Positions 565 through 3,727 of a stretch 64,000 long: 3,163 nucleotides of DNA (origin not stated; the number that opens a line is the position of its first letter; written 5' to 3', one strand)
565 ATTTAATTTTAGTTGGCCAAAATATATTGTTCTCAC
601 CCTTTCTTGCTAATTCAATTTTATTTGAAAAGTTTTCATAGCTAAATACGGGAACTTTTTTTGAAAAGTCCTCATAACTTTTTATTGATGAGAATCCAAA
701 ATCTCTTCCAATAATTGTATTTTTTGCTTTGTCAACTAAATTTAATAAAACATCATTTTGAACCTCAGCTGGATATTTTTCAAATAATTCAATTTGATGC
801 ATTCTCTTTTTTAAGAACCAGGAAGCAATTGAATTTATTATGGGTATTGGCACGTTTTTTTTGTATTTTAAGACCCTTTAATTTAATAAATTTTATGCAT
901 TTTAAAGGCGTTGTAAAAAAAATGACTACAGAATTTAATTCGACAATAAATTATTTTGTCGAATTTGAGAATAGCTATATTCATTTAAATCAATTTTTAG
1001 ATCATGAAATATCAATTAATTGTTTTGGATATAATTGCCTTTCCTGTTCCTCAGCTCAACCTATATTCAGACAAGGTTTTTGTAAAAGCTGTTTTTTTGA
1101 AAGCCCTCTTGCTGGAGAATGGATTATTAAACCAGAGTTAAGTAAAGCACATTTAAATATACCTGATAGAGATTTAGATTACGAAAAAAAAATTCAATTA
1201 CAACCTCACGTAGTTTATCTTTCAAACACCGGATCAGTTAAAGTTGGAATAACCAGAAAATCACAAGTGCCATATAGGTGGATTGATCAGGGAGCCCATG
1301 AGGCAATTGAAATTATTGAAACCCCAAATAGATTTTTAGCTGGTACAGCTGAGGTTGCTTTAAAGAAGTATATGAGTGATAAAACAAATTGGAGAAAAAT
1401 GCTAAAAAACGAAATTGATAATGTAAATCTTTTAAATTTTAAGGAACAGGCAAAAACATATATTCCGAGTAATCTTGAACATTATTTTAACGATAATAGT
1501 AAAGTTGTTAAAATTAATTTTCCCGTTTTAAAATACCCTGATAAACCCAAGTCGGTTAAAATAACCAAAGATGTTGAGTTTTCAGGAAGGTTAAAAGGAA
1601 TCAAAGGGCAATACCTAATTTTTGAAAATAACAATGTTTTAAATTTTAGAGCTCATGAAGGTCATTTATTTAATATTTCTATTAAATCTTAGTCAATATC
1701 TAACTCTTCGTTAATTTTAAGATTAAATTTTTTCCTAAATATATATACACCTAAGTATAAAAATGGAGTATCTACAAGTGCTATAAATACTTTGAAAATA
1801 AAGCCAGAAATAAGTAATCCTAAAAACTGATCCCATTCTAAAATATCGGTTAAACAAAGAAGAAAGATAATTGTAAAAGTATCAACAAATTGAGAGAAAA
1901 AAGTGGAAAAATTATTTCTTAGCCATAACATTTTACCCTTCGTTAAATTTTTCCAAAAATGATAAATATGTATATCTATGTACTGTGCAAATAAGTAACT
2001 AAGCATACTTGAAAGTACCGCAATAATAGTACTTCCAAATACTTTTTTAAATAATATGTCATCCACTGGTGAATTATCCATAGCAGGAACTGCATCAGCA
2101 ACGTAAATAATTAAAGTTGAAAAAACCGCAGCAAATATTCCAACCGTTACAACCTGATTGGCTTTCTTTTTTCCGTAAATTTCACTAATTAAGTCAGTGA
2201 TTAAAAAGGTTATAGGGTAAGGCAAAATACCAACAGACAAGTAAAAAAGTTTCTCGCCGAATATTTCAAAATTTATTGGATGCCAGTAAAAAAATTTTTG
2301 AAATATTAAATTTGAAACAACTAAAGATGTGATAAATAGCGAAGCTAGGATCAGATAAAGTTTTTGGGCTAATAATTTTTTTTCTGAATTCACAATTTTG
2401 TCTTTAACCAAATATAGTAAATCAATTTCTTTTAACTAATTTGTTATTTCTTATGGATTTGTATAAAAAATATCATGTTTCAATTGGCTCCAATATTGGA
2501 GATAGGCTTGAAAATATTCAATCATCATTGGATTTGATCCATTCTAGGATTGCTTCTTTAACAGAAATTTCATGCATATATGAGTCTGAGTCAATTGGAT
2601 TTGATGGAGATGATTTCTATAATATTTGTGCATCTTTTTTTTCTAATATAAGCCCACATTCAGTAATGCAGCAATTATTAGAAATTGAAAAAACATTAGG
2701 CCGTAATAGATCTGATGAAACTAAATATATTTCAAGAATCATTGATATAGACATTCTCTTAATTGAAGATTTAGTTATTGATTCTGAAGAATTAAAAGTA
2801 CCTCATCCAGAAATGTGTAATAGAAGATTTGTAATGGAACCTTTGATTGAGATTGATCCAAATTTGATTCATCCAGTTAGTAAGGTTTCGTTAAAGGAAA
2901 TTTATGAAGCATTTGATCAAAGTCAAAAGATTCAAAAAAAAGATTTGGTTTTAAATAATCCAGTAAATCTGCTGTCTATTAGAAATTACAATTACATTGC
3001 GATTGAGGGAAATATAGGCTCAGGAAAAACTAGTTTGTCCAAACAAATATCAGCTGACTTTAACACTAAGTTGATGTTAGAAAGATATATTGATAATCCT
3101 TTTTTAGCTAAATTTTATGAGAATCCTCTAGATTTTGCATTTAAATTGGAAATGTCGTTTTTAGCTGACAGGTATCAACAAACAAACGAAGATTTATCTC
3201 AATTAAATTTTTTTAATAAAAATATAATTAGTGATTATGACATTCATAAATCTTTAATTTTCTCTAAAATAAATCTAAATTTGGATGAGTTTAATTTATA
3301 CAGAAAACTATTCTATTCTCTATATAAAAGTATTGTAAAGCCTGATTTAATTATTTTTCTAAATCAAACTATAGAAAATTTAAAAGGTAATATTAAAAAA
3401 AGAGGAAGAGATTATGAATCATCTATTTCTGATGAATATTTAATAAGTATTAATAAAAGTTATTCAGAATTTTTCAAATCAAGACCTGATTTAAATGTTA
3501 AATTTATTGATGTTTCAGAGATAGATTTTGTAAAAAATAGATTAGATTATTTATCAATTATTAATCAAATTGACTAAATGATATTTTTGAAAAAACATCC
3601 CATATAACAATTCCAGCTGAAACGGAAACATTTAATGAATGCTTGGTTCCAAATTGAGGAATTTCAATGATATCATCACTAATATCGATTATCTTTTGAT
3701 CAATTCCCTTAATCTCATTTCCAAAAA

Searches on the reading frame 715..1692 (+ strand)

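Call 62: search_protein_families(library=pfam, proteins=[window:715-1692:+], max_evalue=0.00001)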
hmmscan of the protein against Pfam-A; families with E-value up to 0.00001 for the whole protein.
window:715-1692:+ (325 aa): 1 family
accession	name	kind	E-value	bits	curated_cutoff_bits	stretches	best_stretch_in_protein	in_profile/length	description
PF10977.13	DUF2797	-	2.4e-80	270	25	1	98-317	3-225/227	Protein of unknown function (DUF2797)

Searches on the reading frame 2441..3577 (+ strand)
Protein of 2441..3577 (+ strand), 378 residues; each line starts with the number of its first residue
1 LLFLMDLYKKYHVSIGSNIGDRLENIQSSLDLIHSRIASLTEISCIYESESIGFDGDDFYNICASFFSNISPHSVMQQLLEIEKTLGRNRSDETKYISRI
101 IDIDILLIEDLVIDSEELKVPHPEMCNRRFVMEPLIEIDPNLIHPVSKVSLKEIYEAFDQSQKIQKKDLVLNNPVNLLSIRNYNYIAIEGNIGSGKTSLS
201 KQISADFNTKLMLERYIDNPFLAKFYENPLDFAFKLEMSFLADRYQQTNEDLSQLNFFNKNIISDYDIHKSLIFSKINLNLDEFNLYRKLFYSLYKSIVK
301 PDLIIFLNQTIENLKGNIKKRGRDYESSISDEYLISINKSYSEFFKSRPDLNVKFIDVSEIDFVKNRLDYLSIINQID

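Call 62: search_protein_families(library=pfam, proteins=[window:2441-3577:+], max_evalue=0.00001)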
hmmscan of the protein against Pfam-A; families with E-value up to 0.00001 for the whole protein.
window:2441-3577:+ (378 aa): 3 families
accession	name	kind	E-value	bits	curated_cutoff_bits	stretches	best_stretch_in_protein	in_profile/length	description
PF01712.25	dNK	-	6.1e-36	124.5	27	1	186-377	1-198/203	Deoxynucleoside kinase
PF01288.25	HPPK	-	2.1e-32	112.4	25.7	1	13-140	2-116/116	7,8-dihydro-6-hydroxymethylpterin-pyrophosphokinase (HPPK)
PF02223.23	Thymidylate_kin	-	1.5e-06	28.5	27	0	188-359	1-175/185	Thymidylate kinase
